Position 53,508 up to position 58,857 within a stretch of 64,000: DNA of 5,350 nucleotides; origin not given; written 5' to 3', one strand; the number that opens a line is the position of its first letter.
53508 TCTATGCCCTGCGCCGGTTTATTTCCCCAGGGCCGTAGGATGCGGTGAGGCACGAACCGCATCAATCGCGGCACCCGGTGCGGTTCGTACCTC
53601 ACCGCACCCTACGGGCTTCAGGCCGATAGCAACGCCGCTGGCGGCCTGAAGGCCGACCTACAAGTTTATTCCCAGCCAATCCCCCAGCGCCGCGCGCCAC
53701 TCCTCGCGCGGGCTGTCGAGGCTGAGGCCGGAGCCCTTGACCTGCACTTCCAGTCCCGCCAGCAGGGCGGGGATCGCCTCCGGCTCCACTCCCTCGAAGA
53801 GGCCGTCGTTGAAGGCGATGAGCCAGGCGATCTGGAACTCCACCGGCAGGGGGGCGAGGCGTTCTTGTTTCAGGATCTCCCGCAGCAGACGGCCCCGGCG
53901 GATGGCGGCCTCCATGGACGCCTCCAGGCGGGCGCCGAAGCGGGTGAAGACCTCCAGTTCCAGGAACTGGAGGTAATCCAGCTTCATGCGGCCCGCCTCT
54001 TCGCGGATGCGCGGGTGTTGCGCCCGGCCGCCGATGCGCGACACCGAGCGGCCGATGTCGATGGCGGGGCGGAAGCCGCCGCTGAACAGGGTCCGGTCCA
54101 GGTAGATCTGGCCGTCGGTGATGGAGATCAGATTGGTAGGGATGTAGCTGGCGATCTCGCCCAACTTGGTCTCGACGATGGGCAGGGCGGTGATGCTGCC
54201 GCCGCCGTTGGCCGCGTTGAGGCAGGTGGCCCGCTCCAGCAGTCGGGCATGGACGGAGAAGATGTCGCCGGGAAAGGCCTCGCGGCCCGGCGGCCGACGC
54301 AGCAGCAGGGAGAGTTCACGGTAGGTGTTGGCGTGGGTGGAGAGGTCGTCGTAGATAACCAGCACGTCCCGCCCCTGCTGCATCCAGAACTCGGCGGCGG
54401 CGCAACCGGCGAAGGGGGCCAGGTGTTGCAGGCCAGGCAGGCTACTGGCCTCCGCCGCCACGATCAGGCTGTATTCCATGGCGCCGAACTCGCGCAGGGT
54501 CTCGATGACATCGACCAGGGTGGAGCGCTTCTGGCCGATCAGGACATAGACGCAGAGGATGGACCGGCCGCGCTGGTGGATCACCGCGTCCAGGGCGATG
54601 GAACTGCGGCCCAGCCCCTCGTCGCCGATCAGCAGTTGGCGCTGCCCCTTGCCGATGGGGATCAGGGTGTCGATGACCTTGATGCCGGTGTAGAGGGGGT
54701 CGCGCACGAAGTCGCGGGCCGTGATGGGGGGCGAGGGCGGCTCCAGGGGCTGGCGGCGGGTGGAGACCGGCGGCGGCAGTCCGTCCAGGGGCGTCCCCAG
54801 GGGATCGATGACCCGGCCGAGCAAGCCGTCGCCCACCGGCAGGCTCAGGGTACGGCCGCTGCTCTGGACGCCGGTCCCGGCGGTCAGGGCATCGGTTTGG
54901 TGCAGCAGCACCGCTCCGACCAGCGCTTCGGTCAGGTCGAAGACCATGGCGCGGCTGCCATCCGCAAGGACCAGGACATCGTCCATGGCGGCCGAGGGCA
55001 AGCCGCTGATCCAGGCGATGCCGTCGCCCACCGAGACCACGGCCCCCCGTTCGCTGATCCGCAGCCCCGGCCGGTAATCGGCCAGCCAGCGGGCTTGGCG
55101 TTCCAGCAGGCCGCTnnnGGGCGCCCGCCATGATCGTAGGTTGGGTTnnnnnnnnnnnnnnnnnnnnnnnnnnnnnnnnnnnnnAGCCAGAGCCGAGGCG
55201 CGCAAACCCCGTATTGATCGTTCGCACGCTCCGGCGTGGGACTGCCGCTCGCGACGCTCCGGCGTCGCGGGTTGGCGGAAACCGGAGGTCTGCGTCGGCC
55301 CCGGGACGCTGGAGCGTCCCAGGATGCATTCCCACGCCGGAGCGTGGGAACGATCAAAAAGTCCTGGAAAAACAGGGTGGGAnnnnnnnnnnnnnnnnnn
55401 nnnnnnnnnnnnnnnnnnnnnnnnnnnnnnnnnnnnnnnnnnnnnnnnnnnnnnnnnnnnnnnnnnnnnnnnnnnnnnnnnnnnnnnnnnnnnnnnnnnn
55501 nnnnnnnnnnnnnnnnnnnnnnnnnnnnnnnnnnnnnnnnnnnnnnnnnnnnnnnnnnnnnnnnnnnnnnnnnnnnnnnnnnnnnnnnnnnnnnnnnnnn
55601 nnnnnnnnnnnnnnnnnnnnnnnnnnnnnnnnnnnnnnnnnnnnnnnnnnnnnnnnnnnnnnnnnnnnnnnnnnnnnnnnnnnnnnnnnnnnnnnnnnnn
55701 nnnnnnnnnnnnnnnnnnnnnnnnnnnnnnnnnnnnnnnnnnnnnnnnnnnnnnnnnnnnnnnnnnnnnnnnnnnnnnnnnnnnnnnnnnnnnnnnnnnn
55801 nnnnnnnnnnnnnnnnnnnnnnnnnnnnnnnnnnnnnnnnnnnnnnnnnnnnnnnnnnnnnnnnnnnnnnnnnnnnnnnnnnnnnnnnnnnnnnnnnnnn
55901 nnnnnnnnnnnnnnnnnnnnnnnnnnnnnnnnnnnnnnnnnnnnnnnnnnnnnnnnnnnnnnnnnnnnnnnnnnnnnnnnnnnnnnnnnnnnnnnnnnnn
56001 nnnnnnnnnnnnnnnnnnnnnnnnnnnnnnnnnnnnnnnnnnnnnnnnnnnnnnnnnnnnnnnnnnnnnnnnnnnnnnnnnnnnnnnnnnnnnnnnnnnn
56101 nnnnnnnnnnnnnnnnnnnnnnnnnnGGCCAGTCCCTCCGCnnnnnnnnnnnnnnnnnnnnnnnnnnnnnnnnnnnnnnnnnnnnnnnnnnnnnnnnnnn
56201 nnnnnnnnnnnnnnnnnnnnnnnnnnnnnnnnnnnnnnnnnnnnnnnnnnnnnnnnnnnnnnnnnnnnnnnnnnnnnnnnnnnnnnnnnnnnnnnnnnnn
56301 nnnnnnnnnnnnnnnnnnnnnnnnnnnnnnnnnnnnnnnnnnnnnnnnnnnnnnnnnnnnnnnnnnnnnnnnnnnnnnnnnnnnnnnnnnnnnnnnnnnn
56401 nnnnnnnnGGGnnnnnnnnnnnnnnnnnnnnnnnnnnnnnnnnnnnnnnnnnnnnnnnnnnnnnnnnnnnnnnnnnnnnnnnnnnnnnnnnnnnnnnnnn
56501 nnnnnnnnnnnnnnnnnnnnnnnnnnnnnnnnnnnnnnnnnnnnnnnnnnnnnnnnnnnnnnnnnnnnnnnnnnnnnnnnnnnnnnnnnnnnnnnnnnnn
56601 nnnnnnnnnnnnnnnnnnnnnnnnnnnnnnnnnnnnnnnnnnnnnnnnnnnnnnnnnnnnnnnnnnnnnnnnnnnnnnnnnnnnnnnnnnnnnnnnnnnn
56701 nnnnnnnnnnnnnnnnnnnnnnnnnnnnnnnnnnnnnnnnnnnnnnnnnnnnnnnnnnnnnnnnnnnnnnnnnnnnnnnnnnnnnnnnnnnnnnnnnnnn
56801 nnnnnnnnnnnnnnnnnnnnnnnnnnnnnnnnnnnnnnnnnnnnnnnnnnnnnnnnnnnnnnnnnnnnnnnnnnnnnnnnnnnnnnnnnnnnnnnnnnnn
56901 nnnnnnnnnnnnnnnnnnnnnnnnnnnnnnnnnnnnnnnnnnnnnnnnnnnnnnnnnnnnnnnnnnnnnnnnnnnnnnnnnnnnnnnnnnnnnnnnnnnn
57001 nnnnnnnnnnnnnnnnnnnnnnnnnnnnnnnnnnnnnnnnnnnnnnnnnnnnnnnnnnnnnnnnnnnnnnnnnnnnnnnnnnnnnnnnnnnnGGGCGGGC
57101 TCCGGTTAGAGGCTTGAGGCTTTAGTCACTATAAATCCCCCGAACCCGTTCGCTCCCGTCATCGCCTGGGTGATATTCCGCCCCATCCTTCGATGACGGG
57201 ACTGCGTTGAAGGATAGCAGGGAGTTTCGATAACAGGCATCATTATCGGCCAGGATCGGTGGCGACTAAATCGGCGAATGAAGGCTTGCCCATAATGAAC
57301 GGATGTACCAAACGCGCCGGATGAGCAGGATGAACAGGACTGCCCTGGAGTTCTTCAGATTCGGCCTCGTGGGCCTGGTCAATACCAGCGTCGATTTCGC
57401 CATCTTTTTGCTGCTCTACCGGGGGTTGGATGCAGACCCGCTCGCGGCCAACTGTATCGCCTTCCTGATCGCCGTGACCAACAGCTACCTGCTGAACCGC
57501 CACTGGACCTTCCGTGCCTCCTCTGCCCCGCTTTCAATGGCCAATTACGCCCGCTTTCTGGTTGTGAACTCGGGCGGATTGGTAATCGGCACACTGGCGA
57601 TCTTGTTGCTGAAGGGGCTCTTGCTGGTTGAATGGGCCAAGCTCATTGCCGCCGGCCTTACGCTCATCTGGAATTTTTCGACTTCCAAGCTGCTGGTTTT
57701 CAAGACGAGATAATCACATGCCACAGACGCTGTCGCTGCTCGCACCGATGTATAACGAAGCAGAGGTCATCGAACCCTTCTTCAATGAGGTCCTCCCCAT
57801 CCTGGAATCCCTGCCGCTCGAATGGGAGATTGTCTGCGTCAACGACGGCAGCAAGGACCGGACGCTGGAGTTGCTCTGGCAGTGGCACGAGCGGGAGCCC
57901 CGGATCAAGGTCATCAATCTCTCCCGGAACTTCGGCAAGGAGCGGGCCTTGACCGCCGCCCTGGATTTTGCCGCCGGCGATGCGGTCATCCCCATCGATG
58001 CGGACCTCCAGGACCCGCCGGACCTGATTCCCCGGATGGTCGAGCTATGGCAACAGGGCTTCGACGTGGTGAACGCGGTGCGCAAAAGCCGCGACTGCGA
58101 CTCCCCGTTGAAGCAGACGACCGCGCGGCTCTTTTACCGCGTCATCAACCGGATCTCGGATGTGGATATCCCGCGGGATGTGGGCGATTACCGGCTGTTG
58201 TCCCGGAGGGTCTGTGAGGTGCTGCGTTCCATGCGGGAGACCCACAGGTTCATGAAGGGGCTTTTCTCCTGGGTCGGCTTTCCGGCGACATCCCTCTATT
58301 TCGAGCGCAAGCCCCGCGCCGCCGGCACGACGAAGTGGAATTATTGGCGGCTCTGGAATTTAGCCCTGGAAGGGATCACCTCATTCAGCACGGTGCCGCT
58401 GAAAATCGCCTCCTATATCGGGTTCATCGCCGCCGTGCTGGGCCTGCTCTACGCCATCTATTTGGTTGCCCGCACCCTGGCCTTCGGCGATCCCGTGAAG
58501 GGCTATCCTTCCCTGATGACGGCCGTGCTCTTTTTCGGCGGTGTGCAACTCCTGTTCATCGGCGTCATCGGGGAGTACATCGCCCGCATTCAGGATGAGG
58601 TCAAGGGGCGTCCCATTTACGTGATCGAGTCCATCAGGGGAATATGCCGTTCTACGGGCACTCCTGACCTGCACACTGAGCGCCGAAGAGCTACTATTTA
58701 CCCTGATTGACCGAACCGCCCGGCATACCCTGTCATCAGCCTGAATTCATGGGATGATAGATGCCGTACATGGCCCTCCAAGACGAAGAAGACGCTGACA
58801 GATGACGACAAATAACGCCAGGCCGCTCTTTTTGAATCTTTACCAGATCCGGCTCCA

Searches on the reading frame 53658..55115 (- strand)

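Call 97: search_protein_families(library=pfam, proteins=[window:53658-55115:-])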
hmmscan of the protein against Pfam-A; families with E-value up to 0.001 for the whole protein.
window:53658-55115:- (485 aa): 3 families
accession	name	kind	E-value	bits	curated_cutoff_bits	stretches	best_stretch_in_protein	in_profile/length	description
PF00006.31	ATP-synt_ab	-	1.1e-74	251.1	29.5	1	144-359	1-213/213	ATP synthase alpha/beta family, nucleotide-binding domain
PF00306.32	ATP-synt_ab_C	-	4.2e-20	72.8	27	1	366-452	1-87/126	ATP synthase alpha/beta chain, C terminal domain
PF02874.29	ATP-synt_ab_N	-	0.00091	20.1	20.9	0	21-87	3-69/69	ATP synthase alpha/beta family, beta-barrel domain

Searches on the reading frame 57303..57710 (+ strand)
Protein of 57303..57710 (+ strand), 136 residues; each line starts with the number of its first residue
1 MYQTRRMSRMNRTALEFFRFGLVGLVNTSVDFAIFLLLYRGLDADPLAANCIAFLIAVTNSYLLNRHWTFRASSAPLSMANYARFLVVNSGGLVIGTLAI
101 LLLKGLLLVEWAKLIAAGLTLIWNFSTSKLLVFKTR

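Call 97: search_protein_families(library=pfam, proteins=[window:57303-57710:+])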
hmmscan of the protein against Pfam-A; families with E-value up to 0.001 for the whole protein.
window:57303-57710:+ (136 aa): 1 family
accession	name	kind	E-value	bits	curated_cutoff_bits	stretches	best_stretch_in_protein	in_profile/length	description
PF04138.20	GtrA_DPMS_TM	-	2.5e-26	92.6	26.1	1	19-133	1-117/117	GtrA/DPMS, transmembrane domain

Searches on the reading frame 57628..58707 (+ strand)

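Call 97: search_protein_families(library=pfam, proteins=[window:57628-58707:+])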
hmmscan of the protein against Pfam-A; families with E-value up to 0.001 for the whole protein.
window:57628-58707:+ (360 aa): 2 families
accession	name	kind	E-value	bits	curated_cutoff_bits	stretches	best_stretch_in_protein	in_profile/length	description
PF00535.33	Glycos_transf_2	-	3.7e-32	112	23.3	1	36-198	1-166/168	Glycosyl transferase family 2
PF13641.12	Glyco_tranf_2_3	-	7.6e-05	23.3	27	1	32-170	1-141/230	Glycosyltransferase like family 2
